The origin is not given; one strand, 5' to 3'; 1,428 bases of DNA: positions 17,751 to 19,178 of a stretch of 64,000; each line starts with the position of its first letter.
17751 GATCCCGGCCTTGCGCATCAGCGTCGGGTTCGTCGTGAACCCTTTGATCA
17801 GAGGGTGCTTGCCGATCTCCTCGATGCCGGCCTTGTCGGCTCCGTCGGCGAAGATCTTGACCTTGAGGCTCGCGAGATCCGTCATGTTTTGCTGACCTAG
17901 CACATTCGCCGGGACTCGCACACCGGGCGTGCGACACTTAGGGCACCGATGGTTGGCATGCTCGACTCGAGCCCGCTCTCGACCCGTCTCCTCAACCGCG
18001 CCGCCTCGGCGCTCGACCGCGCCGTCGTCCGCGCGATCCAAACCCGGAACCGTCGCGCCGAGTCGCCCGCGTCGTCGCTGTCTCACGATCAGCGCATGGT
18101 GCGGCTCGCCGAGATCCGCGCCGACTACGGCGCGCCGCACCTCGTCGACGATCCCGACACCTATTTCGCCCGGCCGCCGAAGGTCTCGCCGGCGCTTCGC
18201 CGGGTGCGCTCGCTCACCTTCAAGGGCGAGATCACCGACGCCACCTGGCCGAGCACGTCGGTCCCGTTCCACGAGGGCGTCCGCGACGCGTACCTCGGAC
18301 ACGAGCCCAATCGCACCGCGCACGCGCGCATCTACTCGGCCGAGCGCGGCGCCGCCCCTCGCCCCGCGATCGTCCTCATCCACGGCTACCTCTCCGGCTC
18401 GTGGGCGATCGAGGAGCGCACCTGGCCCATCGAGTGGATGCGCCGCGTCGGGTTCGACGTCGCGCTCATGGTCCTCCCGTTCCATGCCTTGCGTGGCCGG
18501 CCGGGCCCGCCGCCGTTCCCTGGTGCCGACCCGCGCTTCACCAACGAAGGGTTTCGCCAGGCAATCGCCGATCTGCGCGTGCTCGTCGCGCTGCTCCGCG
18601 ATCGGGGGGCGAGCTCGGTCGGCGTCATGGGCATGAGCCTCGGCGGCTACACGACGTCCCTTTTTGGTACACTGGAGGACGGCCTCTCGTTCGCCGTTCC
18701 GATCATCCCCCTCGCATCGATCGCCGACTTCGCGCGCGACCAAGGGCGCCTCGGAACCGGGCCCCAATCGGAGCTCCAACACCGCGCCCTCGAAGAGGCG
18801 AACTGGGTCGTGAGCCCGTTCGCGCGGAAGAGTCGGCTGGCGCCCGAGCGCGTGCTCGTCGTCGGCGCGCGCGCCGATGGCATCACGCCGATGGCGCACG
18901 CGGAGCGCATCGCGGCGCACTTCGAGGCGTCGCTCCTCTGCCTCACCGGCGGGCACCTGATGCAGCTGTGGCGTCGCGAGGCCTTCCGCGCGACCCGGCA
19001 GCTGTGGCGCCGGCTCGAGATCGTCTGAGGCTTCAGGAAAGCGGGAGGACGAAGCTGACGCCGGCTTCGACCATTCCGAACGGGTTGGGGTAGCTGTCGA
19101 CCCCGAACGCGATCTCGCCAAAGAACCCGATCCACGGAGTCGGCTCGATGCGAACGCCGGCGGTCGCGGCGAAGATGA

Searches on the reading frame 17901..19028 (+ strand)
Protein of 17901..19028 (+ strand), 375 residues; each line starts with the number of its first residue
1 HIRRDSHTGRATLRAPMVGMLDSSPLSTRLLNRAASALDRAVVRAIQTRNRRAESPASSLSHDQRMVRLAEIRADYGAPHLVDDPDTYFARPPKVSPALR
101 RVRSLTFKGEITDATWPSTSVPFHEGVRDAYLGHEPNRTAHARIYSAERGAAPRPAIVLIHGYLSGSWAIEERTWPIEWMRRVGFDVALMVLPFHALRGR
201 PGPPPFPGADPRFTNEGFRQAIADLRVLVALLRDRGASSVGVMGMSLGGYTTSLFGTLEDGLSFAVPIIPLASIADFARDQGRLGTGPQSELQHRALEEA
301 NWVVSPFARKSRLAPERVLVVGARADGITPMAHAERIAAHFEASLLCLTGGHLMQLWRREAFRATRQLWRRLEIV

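Call 82: search_protein_families(library=pfam, proteins=[window:17901-19028:+], max_evalue=0.0001)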
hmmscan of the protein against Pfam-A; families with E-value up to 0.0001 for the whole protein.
window:17901-19028:+ (375 aa): 1 family
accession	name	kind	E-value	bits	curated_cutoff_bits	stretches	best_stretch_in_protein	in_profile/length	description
PF12146.15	Hydrolase_4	-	3.9e-05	23.5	27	0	152-371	2-186/239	Serine aminopeptidase, S33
